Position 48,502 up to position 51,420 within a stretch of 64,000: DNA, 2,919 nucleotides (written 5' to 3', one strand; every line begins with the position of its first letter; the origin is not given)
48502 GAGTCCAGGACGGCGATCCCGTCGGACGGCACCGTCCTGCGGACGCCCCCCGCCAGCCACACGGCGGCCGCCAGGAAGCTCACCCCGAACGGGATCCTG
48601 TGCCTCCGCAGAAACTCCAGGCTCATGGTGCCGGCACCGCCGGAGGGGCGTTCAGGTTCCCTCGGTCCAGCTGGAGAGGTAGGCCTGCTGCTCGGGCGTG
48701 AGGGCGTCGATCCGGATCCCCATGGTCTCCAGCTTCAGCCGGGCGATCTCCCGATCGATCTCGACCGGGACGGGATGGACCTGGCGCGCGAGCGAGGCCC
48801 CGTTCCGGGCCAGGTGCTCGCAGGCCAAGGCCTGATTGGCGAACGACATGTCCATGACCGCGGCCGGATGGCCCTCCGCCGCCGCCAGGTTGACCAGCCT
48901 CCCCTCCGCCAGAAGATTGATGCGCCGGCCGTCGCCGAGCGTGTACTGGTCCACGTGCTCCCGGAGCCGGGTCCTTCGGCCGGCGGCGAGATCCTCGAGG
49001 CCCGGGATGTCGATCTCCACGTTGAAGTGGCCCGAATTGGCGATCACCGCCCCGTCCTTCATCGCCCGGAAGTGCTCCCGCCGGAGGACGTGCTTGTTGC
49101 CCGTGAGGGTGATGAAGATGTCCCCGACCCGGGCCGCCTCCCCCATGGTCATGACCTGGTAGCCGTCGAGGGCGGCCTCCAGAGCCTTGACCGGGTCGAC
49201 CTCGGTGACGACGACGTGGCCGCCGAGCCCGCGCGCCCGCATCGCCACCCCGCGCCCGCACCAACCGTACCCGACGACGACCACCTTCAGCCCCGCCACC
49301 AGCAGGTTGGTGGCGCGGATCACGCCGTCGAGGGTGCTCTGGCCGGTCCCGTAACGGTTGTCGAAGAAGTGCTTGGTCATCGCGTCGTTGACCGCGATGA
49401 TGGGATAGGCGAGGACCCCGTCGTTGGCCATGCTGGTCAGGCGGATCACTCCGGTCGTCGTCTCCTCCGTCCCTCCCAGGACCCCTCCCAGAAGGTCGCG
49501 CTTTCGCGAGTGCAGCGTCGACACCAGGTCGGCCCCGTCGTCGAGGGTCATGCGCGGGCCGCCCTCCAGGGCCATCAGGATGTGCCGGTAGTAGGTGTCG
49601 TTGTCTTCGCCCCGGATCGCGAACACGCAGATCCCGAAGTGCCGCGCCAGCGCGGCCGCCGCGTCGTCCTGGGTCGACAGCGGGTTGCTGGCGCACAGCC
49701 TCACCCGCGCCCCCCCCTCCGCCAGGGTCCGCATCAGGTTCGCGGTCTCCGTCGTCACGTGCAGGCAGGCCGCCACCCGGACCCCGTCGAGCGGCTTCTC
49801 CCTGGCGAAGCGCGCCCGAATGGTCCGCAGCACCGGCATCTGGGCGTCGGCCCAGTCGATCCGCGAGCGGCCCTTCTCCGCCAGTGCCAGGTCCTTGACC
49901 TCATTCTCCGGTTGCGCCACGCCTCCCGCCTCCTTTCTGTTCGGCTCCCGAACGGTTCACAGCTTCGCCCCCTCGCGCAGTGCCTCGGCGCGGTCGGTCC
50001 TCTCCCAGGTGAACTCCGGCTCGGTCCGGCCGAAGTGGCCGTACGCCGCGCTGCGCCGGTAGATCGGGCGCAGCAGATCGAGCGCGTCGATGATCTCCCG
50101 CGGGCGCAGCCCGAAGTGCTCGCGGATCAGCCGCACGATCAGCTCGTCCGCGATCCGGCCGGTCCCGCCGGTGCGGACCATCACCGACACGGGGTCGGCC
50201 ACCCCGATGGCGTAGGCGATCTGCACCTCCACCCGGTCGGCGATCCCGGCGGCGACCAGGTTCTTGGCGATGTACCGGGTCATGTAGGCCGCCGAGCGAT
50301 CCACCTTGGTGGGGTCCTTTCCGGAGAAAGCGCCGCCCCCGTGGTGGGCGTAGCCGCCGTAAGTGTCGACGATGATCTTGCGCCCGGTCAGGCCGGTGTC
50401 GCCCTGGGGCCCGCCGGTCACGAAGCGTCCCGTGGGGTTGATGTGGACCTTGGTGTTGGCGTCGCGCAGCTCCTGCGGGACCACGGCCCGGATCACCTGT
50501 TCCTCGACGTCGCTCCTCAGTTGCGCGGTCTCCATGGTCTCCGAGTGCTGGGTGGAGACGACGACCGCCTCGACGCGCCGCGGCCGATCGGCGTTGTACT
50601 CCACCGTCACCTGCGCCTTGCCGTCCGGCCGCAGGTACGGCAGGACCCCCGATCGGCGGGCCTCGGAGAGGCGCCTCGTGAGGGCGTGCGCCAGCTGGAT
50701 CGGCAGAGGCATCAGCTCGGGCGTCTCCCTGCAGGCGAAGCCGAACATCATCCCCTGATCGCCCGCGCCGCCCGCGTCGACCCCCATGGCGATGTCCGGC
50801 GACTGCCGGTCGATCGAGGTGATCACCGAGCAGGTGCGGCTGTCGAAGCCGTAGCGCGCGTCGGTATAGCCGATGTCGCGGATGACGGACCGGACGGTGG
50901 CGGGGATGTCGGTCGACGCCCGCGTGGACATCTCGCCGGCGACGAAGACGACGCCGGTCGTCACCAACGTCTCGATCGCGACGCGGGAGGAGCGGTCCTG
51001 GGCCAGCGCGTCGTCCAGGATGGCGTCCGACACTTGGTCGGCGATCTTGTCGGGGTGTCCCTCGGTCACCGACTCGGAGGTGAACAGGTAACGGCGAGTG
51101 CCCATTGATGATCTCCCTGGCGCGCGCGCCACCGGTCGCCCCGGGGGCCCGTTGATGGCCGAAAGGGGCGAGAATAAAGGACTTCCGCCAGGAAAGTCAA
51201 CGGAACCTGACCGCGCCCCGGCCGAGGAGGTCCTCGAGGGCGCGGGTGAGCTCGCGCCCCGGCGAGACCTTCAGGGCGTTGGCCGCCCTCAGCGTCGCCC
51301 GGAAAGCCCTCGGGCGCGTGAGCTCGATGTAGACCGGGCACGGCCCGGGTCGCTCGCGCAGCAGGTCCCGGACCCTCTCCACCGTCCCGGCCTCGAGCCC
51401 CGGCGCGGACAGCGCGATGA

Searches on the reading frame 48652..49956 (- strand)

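Call 74: search_protein_families(library=pfam, proteins=[window:48652-49956:-], max_evalue=0.0001)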
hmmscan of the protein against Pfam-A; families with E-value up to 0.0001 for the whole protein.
window:48652-49956:- (434 aa): 4 families
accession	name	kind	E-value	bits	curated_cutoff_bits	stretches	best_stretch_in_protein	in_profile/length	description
PF05221.23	AdoHcyase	-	2.5e-64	217.7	25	2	19-150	3-138/299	S-adenosyl-L-homocysteine hydrolase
PF00670.27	AdoHcyase_NAD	-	1e-52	178.9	27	1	200-361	1-161/162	S-adenosyl-L-homocysteine hydrolase, NAD binding domain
PF02826.25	2-Hacid_dh_C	-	1.7e-08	34.5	25.1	1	219-309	33-127/178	D-isomer specific 2-hydroxyacid dehydrogenase, NAD binding domain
PF07991.19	KARI_N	-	1.4e-07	31.7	20.6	1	221-315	3-101/165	Acetohydroxy acid isomeroreductase, NADPH-binding domain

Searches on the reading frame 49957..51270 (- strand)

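Call 74: search_protein_families(library=pfam, proteins=[window:49957-51270:-], max_evalue=0.0001)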
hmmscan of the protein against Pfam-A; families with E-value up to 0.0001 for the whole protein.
window:49957-51270:- (437 aa): 3 families
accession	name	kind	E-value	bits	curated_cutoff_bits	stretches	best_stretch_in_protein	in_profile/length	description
PF02773.21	S-AdoMet_synt_C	-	5.2e-66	221.2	25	1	286-424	2-138/138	S-adenosylmethionine synthetase, C-terminal domain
PF02772.21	S-AdoMet_synt_M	-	1.1e-49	168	29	1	168-283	3-120/120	S-adenosylmethionine synthetase, central domain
PF00438.25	S-AdoMet_synt_N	-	6.4e-42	142.6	33.1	1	61-158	2-99/99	S-adenosylmethionine synthetase, N-terminal domain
